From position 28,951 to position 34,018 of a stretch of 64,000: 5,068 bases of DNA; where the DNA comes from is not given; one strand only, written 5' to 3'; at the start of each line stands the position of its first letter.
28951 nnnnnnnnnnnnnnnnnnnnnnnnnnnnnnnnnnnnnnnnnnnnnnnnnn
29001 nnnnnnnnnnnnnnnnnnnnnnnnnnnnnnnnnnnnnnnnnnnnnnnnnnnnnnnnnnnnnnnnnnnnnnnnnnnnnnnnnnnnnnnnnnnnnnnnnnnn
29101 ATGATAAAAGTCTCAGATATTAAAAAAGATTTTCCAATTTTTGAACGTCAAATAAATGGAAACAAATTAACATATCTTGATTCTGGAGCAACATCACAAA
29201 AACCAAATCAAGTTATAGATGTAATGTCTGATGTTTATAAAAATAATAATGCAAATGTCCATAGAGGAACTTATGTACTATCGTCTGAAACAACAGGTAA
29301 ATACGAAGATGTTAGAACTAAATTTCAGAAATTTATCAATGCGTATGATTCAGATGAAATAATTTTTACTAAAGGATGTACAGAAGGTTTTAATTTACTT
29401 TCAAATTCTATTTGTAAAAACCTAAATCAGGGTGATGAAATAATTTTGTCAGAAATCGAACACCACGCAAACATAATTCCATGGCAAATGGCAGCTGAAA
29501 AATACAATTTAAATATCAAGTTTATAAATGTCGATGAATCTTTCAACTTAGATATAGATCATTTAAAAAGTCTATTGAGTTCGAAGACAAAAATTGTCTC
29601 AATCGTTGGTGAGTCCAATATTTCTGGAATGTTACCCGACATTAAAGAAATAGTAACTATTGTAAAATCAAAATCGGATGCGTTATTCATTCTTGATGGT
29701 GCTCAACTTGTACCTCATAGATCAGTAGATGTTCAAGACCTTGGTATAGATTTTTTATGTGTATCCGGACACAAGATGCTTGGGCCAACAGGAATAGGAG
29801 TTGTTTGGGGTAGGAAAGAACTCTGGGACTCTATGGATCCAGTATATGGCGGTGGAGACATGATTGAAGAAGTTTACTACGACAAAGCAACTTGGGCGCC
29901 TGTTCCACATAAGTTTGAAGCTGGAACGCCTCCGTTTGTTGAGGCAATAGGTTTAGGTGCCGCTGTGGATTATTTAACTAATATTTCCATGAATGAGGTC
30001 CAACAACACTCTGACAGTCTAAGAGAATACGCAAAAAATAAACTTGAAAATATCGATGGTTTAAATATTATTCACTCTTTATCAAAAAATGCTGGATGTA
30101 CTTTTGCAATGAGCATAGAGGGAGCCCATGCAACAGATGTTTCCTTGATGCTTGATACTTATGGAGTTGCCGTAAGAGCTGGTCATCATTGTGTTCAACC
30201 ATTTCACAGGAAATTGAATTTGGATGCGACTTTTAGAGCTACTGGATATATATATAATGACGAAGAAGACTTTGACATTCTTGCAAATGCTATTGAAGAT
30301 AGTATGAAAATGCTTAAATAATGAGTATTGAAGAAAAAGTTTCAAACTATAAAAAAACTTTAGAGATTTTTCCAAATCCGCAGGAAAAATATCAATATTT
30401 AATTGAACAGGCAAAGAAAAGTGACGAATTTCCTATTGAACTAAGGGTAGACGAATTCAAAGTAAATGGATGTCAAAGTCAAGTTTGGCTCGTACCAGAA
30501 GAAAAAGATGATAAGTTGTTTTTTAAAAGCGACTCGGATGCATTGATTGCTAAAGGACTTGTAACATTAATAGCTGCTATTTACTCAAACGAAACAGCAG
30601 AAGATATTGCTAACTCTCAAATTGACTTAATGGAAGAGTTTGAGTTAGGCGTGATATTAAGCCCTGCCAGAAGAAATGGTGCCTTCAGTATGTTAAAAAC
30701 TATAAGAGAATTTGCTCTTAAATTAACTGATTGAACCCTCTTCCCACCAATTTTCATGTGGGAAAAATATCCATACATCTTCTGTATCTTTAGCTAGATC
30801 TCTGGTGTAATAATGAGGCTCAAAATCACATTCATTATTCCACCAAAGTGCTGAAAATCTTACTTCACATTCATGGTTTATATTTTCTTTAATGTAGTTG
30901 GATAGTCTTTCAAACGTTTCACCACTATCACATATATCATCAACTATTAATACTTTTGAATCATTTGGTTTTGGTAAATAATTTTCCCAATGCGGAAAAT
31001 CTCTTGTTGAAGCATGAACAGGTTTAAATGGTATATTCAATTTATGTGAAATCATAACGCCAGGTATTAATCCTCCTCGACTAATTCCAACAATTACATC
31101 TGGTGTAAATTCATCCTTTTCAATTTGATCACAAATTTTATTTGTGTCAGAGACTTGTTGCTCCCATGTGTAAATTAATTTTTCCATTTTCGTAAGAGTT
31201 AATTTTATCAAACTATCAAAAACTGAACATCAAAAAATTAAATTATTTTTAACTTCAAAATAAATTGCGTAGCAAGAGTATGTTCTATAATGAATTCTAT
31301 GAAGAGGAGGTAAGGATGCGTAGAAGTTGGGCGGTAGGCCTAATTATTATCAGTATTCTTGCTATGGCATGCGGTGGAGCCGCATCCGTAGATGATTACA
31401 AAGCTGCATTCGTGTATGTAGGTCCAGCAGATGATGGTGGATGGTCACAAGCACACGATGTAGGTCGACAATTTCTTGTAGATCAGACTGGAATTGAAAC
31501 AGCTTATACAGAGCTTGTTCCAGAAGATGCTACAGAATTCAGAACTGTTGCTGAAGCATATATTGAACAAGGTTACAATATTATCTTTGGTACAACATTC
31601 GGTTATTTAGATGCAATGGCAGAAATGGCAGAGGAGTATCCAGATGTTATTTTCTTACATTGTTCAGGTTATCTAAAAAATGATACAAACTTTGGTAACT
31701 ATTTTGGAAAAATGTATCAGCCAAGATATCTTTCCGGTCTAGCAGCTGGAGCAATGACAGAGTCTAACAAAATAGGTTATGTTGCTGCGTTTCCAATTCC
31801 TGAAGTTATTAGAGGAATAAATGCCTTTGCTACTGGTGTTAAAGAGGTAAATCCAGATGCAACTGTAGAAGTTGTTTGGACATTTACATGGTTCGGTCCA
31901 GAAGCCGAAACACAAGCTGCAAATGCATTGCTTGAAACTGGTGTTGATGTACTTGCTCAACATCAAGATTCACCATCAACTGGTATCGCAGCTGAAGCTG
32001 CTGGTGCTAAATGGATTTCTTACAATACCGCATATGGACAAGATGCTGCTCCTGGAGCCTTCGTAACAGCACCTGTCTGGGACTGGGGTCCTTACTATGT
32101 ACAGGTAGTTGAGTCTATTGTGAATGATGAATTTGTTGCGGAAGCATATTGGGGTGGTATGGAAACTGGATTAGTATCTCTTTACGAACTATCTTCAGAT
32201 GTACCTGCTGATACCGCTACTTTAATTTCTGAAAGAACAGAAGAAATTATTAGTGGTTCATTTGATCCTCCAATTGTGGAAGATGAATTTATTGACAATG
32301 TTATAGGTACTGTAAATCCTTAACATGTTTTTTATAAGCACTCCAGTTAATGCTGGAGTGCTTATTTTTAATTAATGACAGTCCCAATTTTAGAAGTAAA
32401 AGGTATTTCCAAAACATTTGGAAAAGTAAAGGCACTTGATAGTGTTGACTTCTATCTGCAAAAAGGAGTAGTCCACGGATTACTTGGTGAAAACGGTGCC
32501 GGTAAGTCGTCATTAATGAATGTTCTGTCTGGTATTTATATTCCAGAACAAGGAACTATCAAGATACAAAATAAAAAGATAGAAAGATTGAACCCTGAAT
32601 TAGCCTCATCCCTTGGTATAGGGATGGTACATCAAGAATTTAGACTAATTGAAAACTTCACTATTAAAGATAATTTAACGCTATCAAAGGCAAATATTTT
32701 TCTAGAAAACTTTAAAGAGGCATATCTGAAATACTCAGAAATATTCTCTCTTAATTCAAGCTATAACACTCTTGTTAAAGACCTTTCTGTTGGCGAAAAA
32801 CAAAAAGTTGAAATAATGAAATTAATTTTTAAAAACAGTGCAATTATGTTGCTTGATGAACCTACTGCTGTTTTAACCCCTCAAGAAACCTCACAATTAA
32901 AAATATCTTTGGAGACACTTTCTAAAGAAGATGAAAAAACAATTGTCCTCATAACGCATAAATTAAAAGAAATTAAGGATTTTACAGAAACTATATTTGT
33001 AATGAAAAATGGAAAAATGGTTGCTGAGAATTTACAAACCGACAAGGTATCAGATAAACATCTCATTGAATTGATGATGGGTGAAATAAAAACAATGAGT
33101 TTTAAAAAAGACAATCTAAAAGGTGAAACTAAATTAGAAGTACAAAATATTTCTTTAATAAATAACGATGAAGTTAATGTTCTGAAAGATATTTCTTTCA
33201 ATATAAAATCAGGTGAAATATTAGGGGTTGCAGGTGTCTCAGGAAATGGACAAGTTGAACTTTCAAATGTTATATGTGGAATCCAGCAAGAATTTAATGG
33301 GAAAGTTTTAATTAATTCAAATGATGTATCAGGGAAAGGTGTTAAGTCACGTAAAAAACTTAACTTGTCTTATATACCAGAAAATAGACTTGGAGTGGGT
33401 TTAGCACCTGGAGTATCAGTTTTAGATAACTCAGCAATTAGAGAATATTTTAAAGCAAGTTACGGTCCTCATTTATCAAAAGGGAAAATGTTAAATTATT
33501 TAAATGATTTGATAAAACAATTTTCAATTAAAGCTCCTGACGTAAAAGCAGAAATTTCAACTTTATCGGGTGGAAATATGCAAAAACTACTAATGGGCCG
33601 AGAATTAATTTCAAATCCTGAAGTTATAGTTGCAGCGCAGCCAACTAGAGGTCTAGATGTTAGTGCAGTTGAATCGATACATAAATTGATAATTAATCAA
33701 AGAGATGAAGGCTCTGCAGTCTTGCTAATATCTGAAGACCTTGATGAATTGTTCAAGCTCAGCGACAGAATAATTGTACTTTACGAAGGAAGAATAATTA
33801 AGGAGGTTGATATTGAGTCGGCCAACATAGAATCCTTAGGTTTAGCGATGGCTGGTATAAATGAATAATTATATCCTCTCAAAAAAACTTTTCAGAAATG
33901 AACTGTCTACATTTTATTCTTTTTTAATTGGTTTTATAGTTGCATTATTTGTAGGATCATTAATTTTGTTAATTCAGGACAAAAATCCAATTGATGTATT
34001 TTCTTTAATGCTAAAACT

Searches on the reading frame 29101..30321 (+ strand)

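Call 42: search_protein_families(library=pfam, proteins=[window:29101-30321:+], max_evalue=0.00001)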
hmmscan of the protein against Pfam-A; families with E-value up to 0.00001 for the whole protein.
window:29101-30321:+ (406 aa): 3 families
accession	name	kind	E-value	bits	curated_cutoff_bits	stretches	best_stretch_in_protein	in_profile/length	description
PF00266.25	Aminotran_5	-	9.3e-132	439.9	21.5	1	24-394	1-371/371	Aminotransferase class-V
PF00155.27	Aminotran_1_2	-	2.4e-10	40.6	19.7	1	59-361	35-333/361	Aminotransferase class I and II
PF01053.26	Cys_Met_Meta_PP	-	1.2e-07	31.1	27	1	99-228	79-201/381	Cys/Met metabolism PLP-dependent enzyme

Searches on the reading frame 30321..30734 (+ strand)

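Call 78: search_protein_families(library=pfam, proteins=[window:30321-30734:+], max_evalue=0.0001)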
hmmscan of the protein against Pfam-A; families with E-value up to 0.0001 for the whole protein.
window:30321-30734:+ (137 aa): 1 family
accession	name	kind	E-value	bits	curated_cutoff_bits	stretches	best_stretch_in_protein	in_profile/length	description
PF02657.20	SufE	-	6.7e-36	123.2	27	1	13-130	3-120/121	Fe-S metabolism associated domain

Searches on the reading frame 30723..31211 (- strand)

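Call 78: search_protein_families(library=pfam, proteins=[window:30723-31211:-], max_evalue=0.0001)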
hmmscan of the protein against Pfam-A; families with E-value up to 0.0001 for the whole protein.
window:30723-31211:- (162 aa): 1 family
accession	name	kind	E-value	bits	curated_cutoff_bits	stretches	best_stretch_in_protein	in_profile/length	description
PF00156.33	Pribosyltran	-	8e-15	54.9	26.3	1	13-147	5-146/158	Phosphoribosyl transferase domain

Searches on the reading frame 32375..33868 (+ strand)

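Call 42: search_protein_families(library=pfam, proteins=[window:32375-33868:+], max_evalue=0.00001)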
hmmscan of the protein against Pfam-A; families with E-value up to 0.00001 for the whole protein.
window:32375-33868:+ (497 aa): 1 family
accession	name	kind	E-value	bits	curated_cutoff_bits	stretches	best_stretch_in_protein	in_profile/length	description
PF00005.33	ABC_tran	-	6.7e-48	163.2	25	2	21-165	1-137/137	ABC transporter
